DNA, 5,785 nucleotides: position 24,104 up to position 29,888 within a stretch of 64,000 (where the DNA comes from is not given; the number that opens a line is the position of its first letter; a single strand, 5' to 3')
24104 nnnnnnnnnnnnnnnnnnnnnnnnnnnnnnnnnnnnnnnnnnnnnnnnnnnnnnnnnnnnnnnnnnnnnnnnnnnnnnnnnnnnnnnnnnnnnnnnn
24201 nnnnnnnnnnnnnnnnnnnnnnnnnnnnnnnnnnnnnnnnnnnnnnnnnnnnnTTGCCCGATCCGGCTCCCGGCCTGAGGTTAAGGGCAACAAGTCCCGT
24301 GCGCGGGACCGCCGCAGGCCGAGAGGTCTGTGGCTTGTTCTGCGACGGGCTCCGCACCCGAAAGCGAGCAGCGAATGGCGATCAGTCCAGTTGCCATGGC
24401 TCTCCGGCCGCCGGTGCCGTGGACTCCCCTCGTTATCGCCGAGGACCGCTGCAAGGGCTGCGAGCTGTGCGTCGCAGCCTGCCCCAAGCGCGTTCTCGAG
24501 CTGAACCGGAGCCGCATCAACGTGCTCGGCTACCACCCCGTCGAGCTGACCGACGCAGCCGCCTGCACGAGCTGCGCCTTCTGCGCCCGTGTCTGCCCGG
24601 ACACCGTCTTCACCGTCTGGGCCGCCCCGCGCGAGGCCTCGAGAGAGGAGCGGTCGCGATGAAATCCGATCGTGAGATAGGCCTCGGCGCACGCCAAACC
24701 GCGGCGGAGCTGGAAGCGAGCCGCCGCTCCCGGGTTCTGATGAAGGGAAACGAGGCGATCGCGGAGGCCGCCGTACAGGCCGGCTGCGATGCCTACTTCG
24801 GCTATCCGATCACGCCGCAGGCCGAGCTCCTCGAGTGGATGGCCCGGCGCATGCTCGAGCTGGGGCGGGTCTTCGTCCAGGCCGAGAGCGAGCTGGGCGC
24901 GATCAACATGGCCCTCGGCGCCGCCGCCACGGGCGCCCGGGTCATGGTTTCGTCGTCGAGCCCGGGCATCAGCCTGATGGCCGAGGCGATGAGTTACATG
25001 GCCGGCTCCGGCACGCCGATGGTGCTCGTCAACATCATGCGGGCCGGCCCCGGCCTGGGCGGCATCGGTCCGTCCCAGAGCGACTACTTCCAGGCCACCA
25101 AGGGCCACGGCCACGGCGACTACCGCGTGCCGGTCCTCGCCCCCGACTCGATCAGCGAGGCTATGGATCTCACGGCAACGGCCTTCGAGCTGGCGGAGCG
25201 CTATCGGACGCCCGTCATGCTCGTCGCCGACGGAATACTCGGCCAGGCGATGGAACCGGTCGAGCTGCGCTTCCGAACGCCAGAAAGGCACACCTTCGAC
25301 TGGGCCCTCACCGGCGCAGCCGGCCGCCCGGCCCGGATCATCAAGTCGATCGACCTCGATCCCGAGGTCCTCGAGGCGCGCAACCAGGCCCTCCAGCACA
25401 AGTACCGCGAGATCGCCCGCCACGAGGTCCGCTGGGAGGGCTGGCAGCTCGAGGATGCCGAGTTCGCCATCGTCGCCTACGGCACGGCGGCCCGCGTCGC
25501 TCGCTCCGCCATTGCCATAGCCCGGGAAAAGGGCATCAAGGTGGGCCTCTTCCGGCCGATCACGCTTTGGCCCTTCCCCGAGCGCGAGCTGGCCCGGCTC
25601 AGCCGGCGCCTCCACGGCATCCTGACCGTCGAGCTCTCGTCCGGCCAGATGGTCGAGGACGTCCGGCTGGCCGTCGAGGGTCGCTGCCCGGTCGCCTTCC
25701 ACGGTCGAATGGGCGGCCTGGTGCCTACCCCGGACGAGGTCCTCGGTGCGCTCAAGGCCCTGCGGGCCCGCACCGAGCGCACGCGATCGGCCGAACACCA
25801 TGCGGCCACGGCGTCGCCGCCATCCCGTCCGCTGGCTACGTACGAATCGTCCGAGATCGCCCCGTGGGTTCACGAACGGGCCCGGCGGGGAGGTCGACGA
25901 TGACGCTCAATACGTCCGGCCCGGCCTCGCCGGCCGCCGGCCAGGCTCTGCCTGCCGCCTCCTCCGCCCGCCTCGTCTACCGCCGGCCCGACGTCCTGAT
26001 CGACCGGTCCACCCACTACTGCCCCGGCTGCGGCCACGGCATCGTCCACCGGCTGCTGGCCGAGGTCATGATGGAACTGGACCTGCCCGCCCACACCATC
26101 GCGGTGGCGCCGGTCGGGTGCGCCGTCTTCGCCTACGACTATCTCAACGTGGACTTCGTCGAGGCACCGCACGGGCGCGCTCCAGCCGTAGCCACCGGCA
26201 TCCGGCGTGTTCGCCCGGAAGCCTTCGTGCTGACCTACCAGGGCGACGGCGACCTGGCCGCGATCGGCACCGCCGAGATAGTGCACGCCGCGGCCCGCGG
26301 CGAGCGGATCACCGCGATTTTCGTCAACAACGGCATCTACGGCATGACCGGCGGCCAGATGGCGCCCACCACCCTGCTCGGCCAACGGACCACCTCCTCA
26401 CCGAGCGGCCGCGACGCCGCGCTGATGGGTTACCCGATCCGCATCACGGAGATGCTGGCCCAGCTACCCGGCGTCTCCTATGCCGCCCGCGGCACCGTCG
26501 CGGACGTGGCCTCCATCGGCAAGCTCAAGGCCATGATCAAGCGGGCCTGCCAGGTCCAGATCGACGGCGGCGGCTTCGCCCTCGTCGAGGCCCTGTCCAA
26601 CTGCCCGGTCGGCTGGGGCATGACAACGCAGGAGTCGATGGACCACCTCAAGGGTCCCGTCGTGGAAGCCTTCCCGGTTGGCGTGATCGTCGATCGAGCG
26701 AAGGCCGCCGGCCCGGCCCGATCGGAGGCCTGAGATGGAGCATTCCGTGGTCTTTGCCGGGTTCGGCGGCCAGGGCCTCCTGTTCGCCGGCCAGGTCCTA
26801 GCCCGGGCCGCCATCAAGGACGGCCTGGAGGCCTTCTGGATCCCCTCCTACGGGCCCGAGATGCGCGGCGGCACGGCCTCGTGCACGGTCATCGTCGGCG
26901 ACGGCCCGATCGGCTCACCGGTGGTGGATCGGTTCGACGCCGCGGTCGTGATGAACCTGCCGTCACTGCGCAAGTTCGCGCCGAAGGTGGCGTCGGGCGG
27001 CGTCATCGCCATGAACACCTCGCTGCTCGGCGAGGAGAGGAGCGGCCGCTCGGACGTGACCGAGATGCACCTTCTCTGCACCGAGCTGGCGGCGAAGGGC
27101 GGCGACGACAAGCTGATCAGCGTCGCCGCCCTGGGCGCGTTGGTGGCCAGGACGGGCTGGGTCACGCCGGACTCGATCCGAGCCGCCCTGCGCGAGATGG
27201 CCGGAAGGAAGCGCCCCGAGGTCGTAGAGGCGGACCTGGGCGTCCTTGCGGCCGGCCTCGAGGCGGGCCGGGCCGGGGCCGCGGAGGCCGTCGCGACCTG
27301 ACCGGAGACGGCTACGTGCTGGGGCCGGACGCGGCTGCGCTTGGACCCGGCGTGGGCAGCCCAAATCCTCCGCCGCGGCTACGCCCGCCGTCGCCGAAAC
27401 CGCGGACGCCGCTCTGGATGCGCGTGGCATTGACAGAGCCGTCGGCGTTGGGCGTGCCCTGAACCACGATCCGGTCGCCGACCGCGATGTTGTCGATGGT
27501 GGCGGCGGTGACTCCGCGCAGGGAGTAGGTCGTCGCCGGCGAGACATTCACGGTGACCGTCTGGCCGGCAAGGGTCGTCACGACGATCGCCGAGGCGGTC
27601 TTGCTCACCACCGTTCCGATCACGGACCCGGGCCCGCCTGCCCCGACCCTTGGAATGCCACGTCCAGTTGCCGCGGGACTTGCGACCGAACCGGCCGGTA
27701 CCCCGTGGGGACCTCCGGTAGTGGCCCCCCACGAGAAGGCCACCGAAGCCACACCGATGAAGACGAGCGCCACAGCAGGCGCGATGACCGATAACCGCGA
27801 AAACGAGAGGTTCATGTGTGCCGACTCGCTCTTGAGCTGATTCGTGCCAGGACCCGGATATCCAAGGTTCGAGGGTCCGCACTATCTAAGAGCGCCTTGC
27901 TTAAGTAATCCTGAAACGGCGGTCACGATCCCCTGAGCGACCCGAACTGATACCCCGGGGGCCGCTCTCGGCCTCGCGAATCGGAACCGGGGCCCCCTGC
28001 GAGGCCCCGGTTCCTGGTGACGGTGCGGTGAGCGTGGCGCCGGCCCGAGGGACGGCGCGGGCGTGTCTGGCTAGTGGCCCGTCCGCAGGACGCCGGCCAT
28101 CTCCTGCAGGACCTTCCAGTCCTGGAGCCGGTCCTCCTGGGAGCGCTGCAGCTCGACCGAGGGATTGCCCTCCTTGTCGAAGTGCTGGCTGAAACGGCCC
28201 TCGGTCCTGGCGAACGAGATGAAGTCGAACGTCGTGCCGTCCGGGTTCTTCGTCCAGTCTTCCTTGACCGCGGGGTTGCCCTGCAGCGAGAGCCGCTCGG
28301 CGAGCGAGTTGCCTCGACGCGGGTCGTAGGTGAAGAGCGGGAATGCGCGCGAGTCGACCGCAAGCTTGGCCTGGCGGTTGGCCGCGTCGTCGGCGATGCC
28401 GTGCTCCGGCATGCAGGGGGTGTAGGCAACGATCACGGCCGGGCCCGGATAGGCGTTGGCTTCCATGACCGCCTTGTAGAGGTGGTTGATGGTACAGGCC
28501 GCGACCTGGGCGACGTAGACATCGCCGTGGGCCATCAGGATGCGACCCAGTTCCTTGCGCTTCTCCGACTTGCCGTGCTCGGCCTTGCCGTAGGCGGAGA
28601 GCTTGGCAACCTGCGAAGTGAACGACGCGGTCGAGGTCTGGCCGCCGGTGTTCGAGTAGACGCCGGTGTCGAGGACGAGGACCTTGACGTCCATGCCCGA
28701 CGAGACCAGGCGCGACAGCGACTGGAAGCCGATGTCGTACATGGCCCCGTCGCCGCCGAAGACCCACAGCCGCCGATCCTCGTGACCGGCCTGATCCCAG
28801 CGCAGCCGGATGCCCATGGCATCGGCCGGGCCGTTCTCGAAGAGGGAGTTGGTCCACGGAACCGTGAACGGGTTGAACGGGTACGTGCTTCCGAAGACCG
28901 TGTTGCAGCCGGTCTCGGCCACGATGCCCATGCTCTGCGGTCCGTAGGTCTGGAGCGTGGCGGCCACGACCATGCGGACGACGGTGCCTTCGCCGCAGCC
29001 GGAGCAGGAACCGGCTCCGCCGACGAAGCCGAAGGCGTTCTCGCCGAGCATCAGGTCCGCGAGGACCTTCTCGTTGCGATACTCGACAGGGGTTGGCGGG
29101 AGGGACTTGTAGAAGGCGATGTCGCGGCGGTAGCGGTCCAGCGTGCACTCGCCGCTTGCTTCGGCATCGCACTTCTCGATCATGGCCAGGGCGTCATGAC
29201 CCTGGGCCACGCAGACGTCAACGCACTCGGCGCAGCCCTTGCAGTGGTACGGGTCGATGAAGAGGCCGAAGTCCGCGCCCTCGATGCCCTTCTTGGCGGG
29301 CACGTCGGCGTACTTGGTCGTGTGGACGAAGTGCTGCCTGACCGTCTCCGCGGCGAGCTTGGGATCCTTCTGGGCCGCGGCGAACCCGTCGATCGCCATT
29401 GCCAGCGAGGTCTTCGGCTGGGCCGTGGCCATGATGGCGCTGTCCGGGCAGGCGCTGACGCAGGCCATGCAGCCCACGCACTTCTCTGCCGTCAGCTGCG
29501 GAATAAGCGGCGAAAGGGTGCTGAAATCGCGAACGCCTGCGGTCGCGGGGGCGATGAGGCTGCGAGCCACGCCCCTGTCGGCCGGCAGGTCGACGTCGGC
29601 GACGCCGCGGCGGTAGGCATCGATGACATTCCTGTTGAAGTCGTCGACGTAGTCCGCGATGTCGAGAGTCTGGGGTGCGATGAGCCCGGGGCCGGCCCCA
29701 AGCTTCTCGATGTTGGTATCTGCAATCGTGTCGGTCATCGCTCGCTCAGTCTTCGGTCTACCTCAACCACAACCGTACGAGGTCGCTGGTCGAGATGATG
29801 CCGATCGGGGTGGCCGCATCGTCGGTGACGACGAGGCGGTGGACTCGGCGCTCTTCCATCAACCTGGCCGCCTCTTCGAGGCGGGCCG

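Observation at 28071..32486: Split pyruvate:ferredoxin oxidoreductase with a pseudo-receiver domain fused to its N-terminus and a CBS-pair gene inserted between the halves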

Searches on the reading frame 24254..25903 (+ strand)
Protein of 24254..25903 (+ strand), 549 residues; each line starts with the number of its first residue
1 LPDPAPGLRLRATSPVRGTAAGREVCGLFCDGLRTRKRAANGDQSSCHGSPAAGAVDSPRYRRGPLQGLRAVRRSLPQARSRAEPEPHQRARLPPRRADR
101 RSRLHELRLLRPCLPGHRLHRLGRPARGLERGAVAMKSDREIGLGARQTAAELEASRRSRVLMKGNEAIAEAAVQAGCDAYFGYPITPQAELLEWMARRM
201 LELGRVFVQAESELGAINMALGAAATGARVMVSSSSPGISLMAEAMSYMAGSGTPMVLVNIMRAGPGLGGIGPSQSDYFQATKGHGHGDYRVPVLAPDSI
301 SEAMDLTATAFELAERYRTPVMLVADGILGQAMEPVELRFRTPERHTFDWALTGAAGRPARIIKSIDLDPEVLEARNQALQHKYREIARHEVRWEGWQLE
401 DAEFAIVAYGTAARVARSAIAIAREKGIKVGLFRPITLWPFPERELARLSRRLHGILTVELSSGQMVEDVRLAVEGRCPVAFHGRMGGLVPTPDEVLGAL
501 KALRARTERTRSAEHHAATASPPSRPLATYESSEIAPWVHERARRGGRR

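Call 51: search_protein_families(library=pfam, proteins=[window:24254-25903:+], max_evalue=0.001)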
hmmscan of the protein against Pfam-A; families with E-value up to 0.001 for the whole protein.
window:24254-25903:+ (549 aa): 4 families
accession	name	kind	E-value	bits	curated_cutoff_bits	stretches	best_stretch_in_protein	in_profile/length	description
PF01855.24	POR_N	-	1.6e-50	172.5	27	1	171-345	1-174/231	Pyruvate flavodoxin/ferredoxin oxidoreductase, thiamine diP-bdg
PF17147.9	PFOR_II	-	4.6e-25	88.4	27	1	402-496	1-102/102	Pyruvate:ferredoxin oxidoreductase core domain II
PF02776.23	TPP_enzyme_N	-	1e-07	32.2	26.8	1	163-259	1-96/119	Thiamine pyrophosphate enzyme, N-terminal TPP binding domain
PF02780.25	Transketolase_C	-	0.00016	22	25.9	1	402-460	10-68/124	Transketolase, C-terminal domain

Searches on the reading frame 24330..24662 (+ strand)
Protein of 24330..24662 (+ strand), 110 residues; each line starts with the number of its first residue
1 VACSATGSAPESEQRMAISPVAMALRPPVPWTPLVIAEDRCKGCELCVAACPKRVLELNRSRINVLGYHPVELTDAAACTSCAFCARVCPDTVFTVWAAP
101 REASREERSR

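Call 51: search_protein_families(library=pfam, proteins=[window:24330-24662:+], max_evalue=0.001)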
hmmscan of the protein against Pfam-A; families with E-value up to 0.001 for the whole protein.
window:24330-24662:+ (110 aa): 12 families
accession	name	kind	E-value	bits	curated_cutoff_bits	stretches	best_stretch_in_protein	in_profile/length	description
PF12838.12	Fer4_7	-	4.3e-11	43.6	27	1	40-91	1-50/52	4Fe-4S dicluster domain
PF13237.11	Fer4_10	-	1.7e-09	37.9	25.5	1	35-53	3-21/53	4Fe-4S dicluster domain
PF00037.32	Fer4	-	1.8e-09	37.5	21.1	1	35-56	2-23/24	4Fe-4S binding domain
PF12837.12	Fer4_6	-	4.3e-09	36.3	25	1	35-55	3-23/24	4Fe-4S binding domain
PF14697.11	Fer4_21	-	4.5e-09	36.8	35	1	36-53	36-53/59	4Fe-4S dicluster domain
PF13187.11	Fer4_9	-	5e-09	36.5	27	1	40-92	1-50/52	4Fe-4S dicluster domain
PF12797.12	Fer4_2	-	4.4e-08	33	24.5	1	34-52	3-21/22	4Fe-4S binding domain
PF13484.11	Fer4_16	-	5.4e-07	30.7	30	0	40-60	1-21/66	4Fe-4S double cluster binding domain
PF13183.11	Fer4_8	-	3.1e-06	28.1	27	0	76-105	2-30/68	4Fe-4S dicluster domain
PF13459.11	Fer4_15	-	2.6e-05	25.3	22.4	0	38-55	5-22/66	4Fe-4S single cluster domain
PF25160.1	LdpA_Fe-S-bd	-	6.6e-05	23.1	27.6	0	36-57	23-44/49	LdpA Fe-S cluster-binding domain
PF12800.12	Fer4_4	-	8.9e-05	23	24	0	39-53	2-16/17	4Fe-4S binding domain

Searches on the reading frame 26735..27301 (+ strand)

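Call 51: search_protein_families(library=pfam, proteins=[window:26735-27301:+], max_evalue=0.001)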
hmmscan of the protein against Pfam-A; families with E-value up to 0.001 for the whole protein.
window:26735-27301:+ (188 aa): 1 family
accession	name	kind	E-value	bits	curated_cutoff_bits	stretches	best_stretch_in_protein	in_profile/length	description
PF01558.24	POR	-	5.6e-33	115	27.4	1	11-176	1-173/173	Pyruvate ferredoxin/flavodoxin oxidoreductase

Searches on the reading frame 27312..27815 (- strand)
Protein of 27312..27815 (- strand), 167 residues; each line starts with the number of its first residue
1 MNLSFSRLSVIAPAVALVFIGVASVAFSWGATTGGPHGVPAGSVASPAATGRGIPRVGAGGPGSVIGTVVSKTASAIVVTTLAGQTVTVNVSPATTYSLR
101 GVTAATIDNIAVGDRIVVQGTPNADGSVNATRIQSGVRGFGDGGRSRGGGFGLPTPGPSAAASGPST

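Call 51: search_protein_families(library=pfam, proteins=[window:27312-27815:-], max_evalue=0.001)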
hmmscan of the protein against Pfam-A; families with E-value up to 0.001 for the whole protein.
window:27312-27815:- (167 aa): 1 family
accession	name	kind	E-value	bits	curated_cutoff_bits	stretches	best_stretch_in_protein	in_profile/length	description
PF18914.6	DUF5666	-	2.1e-07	31.6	27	1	67-134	2-60/60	Domain of unknown function (DUF5666)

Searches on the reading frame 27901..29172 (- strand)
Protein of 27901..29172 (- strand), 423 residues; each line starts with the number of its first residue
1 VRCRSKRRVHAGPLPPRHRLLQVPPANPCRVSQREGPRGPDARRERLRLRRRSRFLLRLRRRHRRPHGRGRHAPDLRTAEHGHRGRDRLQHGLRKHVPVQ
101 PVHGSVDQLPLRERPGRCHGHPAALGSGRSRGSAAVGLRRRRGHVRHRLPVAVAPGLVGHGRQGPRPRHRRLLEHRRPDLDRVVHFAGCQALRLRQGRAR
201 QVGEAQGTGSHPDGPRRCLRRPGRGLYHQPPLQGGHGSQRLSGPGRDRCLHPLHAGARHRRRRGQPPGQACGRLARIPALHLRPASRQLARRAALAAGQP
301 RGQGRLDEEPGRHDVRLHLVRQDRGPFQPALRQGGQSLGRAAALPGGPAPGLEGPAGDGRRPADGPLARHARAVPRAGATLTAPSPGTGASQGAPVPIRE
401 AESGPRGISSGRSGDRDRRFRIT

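Call 69: search_protein_families(library=pfam, proteins=[window:27901-29172:-], max_evalue=0.001)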
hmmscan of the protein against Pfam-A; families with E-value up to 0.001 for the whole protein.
window:27901-29172:- (423 aa): 0 families

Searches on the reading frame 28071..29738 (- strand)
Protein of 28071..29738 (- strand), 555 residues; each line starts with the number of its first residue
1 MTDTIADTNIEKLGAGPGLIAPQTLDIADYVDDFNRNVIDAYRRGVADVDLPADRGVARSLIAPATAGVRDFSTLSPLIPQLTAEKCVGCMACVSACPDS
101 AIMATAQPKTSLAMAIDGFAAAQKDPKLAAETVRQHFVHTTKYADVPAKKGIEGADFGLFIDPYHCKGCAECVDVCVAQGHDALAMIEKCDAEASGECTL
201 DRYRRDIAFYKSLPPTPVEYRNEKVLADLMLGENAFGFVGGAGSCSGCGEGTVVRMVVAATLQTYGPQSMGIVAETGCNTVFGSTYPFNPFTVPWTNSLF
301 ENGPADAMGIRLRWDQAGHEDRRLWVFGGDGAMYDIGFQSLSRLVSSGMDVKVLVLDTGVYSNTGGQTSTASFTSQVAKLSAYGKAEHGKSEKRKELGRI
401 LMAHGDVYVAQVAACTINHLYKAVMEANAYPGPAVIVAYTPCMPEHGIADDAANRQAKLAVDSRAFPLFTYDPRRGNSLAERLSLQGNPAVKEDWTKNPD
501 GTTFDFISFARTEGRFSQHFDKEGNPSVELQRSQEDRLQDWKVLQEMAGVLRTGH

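Call 3: search_protein_families(library=pfam, proteins=[window:28071-29738:-], max_evalue=0.1)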
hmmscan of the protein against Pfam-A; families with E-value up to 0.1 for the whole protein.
window:28071-29738:- (555 aa): 13 families
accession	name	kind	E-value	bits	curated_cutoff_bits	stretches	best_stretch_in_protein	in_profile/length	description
PF02775.26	TPP_enzyme_C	-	6.5e-14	52.4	21.9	1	276-437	2-150/151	Thiamine pyrophosphate enzyme, C-terminal TPP binding domain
PF00037.32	Fer4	-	4.9e-07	29.7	21.1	2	84-102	5-23/24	4Fe-4S binding domain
PF12838.12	Fer4_7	-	7.5e-07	30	27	1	86-177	1-49/52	4Fe-4S dicluster domain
PF12797.12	Fer4_2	-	7.5e-06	26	24.5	2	84-98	7-21/22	4Fe-4S binding domain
PF13237.11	Fer4_10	-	1.7e-05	25.1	25.5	2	82-99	4-21/53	4Fe-4S dicluster domain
PF13484.11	Fer4_16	-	4.2e-05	24.7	30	1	86-118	1-32/66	4Fe-4S double cluster binding domain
PF13187.11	Fer4_9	-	4.6e-05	23.8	27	2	86-177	1-48/52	4Fe-4S dicluster domain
PF12837.12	Fer4_6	-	5.6e-05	23.3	25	1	84-102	6-24/24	4Fe-4S binding domain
PF13183.11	Fer4_8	-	8.9e-05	23.4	27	1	84-177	2-65/68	4Fe-4S dicluster domain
PF12800.12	Fer4_4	-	0.00022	21.7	24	1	85-98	2-15/17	4Fe-4S binding domain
PF14697.11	Fer4_21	-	0.0031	18.1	35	1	84-103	5-24/59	4Fe-4S dicluster domain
PF17179.9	Fer4_22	-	0.0077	17.5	27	0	81-99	75-93/95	4Fe-4S dicluster domain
PF25160.1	LdpA_Fe-S-bd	-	0.022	15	27.6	1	82-105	23-46/49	LdpA Fe-S cluster-binding domain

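Call 4: search_protein_families(library=ncbifam, proteins=[window:28071-29738:-], max_evalue=0.1)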
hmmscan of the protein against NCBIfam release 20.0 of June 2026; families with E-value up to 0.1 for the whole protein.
window:28071-29738:- (555 aa): 65 families (the best 25 are shown)
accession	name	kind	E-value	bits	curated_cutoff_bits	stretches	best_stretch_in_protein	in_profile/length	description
TIGR02176.1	pyruv_ox_red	equivalog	5.6e-64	216.6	911.35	2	322-518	954-1135/1167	pyruvate:ferredoxin (flavodoxin) oxidoreductase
NF008819.1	PRK11865.1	equivalog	8.8e-41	140.1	405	1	238-472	14-242/300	pyruvate synthase subunit PorB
NF008818.0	PRK11864.1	subfamily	2.1e-33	115.8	405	1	238-473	14-239/300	3-methyl-2-oxobutanoate dehydrogenase subunit beta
NF045792.1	OxalOxredbeta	equivalog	6.9e-25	87.7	590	1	238-472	17-255/311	oxalate oxidoreductase subunit beta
NF045766.1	PhenlGlyoxDHPadI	equivalog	2.4e-24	85.9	700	1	82-481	9-393/443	NADH-dependent phenylglyoxylate dehydrogenase subunit beta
TIGR03336.1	IOR_alpha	equivalog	1e-11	43.9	650.9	1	319-463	419-549/595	indolepyruvate ferredoxin oxidoreductase subunit alpha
NF008820.0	PRK11866.1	equivalog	9e-11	41.7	402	1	321-443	85-202/287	2-oxoacid ferredoxin oxidoreductase subunit beta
TIGR02177.1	PorB_KorB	subfamily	9.1e-10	38.5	261.9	1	245-443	4-188/286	2-oxoacid:acceptor oxidoreductase, beta subunit, pyruvate/2-ketoisovalerate family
NF041171.1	Oxoac_fdxbeta_Archa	equivalog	3.6e-08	33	423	1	245-444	6-191/296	2-oxoacid:ferredoxin oxidoreductase subunit beta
TIGR02179.1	PorD_KorD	subfamily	8.7e-08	32.2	60.05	2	79-107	19-47/78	2-oxoacid:acceptor oxidoreductase, delta subunit, pyruvate/2-ketoisovalerate family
NF007205.0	PRK09626.1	equivalog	1.9e-07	31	93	1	77-107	46-76/105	2-oxoglutarate-acceptor oxidoreductase subunit OorD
NF005504.0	PRK07118.1-3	equivalog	3.7e-07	29.8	437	1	78-180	164-264/293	Fe-S cluster domain-containing protein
NF040684.1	PorD_Arch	equivalog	5.8e-07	29.5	120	1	78-105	25-52/85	pyruvate synthase subunit PorD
NF007204.0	PRK09625.1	equivalog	1.2e-06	28.6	125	2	161-190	86-115/133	pyruvate flavodoxin oxidoreductase subunit delta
TIGR01944.1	rnfB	subfamily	2.4e-06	27.2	68.7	1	82-107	110-135/190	RnfABCDGE type electron transport complex subunit B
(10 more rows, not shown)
